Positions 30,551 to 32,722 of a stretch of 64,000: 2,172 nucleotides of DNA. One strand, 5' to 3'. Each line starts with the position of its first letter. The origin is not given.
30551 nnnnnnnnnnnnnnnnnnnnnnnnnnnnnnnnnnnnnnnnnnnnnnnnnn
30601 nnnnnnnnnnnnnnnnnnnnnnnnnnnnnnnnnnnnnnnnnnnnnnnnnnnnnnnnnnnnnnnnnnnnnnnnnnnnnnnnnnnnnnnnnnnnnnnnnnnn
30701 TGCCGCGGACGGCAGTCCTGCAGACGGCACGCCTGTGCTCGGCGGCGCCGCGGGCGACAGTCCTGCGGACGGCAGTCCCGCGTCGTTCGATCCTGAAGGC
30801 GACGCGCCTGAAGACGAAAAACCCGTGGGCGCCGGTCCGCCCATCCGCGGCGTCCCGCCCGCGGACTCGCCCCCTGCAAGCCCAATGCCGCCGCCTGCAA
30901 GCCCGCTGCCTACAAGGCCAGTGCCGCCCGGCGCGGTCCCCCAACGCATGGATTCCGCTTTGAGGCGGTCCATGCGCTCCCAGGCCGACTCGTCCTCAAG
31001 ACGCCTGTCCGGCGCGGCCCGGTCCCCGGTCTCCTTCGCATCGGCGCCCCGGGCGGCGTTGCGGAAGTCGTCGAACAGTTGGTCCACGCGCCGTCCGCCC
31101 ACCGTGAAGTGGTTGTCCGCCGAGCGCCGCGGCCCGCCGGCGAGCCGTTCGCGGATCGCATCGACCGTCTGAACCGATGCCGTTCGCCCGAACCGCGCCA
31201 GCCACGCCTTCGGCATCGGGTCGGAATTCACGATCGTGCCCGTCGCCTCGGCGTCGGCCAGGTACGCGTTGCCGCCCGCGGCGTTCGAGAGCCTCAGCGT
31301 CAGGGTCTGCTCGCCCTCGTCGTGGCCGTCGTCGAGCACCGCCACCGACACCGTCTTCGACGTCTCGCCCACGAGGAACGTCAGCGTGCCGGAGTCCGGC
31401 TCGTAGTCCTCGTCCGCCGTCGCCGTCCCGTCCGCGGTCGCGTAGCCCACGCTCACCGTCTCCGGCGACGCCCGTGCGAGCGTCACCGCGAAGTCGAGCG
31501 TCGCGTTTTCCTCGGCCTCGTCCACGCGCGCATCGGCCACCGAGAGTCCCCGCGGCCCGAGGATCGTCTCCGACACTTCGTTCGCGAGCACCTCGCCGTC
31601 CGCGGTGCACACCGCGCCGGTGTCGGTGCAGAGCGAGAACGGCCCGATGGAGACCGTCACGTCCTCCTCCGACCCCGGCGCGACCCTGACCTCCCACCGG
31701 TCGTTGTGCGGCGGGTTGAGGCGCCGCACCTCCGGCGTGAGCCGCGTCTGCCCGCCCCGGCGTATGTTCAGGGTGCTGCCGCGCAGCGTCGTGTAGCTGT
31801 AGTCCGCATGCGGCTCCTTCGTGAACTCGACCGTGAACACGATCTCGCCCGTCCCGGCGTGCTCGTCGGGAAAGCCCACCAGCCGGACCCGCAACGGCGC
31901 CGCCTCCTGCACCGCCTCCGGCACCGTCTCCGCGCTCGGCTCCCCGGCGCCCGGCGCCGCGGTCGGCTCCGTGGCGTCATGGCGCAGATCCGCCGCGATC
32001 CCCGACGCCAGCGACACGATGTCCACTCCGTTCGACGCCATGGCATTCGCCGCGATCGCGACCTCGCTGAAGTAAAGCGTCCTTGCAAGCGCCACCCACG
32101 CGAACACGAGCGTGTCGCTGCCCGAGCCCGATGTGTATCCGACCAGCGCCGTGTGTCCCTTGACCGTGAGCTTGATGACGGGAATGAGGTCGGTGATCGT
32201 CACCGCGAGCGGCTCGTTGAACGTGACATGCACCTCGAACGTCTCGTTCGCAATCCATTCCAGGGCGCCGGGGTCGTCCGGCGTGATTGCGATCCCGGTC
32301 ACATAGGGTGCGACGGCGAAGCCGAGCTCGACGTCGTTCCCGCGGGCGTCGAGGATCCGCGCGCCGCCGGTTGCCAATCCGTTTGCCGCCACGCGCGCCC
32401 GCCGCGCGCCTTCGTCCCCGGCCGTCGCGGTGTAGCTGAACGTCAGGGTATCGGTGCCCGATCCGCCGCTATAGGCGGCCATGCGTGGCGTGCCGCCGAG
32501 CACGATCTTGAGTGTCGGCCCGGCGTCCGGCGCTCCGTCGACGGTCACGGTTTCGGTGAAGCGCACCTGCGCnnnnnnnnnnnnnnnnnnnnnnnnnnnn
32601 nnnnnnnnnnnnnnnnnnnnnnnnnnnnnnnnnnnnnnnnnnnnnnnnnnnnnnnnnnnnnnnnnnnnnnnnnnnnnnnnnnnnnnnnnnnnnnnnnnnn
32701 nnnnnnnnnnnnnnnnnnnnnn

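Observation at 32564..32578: One in-frame TAG splits a ~1,980-codon autotransporter into a signal-peptide half and a barrel half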

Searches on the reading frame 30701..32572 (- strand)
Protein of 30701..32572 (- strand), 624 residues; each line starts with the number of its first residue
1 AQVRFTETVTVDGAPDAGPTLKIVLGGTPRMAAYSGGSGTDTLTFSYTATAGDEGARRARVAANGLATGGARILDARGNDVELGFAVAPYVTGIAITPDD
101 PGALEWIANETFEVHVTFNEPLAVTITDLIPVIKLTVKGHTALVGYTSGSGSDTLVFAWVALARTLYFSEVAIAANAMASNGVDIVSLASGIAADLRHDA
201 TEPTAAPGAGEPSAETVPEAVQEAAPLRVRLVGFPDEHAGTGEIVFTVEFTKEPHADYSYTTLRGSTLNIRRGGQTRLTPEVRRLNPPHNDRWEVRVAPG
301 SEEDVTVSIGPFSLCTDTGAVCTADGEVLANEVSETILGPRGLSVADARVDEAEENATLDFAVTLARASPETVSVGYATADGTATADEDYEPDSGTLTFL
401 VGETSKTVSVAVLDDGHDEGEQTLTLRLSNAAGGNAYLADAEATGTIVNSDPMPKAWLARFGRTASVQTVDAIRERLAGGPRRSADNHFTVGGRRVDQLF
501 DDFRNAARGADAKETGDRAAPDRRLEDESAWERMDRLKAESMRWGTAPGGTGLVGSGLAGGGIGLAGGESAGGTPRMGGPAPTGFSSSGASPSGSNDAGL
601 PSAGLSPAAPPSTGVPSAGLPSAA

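Call 7: search_protein_families(library=pfam, proteins=[window:30701-32572:-], max_evalue=10)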
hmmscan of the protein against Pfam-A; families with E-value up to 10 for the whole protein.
window:30701-32572:- (624 aa): 2 families
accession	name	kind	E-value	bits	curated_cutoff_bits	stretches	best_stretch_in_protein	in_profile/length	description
PF03160.20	Calx-beta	-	5.8e-18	65.5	27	1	343-450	10-118/119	Calx-beta domain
PF20579.4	LapA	-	0.012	16.4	27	0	241-276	16-51/99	LapA domain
